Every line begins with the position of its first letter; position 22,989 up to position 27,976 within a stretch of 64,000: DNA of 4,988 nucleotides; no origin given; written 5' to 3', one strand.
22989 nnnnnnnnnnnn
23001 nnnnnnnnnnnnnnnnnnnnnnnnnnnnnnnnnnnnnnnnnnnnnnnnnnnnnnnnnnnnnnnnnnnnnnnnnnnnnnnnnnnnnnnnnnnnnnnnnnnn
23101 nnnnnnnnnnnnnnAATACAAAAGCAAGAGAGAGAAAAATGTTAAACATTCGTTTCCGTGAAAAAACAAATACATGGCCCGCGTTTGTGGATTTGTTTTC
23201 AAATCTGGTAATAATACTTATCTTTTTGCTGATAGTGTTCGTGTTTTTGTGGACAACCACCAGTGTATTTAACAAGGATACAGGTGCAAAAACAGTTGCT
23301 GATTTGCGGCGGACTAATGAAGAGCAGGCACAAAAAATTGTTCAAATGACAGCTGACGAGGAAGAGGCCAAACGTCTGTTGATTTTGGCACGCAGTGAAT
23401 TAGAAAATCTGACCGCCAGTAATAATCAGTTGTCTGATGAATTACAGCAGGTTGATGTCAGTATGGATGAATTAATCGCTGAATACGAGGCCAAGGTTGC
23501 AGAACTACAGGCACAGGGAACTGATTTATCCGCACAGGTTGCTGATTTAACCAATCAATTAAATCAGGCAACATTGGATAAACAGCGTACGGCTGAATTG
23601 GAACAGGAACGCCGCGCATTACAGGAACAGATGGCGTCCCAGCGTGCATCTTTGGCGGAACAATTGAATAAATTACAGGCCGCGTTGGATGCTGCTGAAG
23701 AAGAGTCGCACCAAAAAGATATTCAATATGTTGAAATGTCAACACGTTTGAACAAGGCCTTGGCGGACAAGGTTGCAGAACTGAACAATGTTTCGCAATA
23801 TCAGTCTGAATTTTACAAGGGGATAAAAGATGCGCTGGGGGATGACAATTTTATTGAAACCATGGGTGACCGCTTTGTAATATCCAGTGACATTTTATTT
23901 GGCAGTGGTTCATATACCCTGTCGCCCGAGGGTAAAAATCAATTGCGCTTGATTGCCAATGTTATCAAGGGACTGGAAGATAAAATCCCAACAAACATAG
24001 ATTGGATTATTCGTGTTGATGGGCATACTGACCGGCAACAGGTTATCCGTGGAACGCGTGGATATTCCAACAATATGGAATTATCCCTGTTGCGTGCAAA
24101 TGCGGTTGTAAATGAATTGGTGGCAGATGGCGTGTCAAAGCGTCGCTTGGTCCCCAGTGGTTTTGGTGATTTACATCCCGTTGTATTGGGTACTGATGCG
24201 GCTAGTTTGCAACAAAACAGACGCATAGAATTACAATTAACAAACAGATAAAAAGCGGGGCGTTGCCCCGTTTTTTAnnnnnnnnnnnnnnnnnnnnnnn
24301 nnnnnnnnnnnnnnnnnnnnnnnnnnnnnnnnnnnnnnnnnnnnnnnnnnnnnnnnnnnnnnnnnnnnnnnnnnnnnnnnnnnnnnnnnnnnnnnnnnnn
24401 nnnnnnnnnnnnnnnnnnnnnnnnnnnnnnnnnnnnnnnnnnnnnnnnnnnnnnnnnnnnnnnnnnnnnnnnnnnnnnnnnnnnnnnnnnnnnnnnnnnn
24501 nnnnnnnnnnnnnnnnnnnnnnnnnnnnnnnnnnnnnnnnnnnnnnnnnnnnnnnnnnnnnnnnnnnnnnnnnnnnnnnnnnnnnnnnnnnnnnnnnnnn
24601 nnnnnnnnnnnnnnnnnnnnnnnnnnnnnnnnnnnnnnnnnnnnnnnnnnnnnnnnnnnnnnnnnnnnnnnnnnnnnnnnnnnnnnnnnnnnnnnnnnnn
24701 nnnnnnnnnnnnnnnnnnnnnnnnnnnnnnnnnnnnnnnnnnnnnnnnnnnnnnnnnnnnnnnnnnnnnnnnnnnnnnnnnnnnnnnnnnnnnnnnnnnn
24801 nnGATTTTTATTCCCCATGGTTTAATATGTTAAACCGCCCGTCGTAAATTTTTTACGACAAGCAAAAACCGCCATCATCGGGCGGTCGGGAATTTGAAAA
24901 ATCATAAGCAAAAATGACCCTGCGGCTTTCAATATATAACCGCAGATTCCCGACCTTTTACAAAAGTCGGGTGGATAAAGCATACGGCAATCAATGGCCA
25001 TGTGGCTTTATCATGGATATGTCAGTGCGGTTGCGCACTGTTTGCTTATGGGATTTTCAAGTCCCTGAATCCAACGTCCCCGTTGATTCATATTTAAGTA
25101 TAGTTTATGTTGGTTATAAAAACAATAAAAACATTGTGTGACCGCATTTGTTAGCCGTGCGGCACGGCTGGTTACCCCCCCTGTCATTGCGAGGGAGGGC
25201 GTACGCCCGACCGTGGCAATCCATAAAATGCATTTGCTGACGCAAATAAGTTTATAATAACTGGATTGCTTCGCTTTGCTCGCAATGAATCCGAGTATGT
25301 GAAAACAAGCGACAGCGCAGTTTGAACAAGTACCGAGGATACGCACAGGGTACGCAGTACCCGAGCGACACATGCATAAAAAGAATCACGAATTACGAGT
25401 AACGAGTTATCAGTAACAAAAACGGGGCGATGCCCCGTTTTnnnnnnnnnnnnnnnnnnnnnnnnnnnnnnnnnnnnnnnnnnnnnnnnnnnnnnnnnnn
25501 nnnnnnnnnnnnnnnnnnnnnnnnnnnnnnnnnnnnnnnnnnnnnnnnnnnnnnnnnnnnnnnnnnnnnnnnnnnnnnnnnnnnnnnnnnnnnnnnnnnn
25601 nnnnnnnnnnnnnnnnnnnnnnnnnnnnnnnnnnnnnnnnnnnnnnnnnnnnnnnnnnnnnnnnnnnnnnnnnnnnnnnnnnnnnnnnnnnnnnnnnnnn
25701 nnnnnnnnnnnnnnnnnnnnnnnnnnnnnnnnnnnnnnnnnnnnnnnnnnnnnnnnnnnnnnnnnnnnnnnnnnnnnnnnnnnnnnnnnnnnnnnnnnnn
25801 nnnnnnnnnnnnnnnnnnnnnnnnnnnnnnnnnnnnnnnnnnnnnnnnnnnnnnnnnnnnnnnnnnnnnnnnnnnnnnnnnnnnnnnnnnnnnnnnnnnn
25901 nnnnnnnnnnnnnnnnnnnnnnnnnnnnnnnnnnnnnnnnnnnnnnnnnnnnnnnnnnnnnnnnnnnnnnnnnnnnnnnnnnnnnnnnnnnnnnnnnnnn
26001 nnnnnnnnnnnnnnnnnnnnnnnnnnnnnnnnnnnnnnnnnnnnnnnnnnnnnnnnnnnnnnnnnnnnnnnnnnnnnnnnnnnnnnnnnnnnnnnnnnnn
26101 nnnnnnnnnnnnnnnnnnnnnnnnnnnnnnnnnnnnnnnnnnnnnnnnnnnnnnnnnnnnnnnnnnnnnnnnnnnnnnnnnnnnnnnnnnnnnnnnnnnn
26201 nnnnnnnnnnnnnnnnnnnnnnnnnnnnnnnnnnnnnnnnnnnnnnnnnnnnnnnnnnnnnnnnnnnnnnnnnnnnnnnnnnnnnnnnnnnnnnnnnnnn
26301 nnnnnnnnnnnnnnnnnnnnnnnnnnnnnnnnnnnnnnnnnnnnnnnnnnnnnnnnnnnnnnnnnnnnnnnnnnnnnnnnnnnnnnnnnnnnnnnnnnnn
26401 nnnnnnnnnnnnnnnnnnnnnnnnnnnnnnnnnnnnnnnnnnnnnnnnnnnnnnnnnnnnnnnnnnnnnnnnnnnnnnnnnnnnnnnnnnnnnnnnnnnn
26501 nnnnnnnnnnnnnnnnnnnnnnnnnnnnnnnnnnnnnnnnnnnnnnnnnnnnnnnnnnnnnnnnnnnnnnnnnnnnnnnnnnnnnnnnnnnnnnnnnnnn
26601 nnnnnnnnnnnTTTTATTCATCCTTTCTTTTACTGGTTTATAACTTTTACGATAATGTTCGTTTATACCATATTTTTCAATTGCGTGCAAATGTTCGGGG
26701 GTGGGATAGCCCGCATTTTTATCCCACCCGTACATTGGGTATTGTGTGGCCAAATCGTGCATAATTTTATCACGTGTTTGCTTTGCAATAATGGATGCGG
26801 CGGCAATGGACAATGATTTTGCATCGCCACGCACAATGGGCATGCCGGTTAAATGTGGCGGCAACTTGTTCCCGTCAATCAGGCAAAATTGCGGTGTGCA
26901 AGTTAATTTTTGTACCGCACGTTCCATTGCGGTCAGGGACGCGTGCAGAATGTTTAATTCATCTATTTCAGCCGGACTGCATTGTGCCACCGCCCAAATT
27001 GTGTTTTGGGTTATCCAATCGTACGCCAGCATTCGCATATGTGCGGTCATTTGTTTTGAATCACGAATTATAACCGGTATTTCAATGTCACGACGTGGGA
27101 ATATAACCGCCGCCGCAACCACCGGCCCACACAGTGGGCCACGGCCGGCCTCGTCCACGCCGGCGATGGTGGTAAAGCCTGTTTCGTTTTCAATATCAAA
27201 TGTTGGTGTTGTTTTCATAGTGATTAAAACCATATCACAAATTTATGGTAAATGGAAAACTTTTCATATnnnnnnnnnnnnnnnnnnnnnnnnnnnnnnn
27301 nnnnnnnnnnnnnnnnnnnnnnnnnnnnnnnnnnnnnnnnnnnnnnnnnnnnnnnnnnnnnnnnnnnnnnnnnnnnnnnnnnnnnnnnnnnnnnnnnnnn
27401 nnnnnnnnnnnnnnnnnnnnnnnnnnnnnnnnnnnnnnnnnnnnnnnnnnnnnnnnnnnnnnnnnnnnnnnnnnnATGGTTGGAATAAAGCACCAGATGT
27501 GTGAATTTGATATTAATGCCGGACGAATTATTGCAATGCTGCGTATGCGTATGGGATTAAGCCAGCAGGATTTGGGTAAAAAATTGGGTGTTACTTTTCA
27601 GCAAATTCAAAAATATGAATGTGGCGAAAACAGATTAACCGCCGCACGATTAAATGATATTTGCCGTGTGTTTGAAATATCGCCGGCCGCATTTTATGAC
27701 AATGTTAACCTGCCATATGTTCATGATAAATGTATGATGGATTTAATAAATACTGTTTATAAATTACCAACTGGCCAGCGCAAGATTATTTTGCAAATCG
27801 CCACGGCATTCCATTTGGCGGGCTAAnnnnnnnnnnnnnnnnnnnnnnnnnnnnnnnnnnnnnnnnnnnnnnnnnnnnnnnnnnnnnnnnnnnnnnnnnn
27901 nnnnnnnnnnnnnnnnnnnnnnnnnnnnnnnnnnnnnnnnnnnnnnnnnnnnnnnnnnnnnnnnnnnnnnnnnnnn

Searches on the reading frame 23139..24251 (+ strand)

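Call 80: search_protein_families(library=pfam, proteins=[window:23139-24251:+], max_evalue=0.001)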
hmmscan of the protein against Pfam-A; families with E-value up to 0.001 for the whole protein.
window:23139-24251:+ (370 aa): 1 family
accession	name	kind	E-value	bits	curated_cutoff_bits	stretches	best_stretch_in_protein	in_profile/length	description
PF00691.25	OmpA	-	1.9e-16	60.7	27.2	1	253-361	1-98/98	OmpA family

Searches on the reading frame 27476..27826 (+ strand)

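Call 11: search_protein_families(library=pfam, proteins=[window:27476-27826:+], max_evalue=0.01)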
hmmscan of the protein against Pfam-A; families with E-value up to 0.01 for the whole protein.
window:27476-27826:+ (116 aa): 5 families
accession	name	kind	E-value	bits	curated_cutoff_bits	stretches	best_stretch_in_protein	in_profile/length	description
PF01381.28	HTH_3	-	2.2e-11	44.1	23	1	19-71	1-53/55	Helix-turn-helix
PF13560.12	HTH_31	-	4e-08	33.9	27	1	16-71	3-59/64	Helix-turn-helix domain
PF13443.12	HTH_26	-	8.1e-06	26.4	22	1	25-71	8-55/63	Cro/C1-type HTH DNA-binding domain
PF12844.13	HTH_19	-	0.00019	21.7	30.2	1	19-78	4-63/64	Helix-turn-helix domain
PF13518.12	HTH_28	-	0.0009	19.7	25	0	17-48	2-33/52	Helix-turn-helix domain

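Call 89: search_protein_families(library=ncbifam, proteins=[window:27476-27823:+], max_evalue=0.01)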
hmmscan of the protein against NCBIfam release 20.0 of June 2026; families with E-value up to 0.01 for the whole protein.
window:27476-27823:+ (116 aa): 9 families
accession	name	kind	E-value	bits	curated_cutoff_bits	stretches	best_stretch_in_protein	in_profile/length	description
NF041951.1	phage_RstR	subfamily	3.9e-11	43.2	80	1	18-109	6-96/108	RstR family transcriptional repressor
NF047948.1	male_kill_WMK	equivalog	2.3e-08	33.9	300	1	13-96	161-244/300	WO male-killing family protein Wmk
TIGR03070.1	couple_hipB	subfamily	2.7e-08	33.6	71.65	1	16-67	4-55/58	type II toxin-antitoxin system Y4mF family antitoxin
NF052239.1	antitox_spr1629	equivalog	6.7e-06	25.4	335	1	15-78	3-66/377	spr1629 family repressor/antitoxin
TIGR03830.1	CxxCG_CxxCG_HTH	subfamily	1.1e-05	25.2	61.8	1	16-69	67-119/127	type II TA system antitoxin MqsA family protein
NF007408.0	PRK09943.1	equivalog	7.7e-05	22.3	211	1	9-76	2-69/185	HTH-type transcriptional regulator PuuR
NF007257.0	PRK09706.1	subfamily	0.0006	19.6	101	1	17-71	8-62/135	transcriptional repressor DicA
NF041575.1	antitoxPezA_Strep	equivalog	0.0018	18.3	290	1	16-69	3-56/158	type II toxin-antitoxin system antitoxin PezA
NF003162.0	PRK04140.1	equivalog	0.007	15.4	263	1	16-56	128-168/317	transcriptional regulator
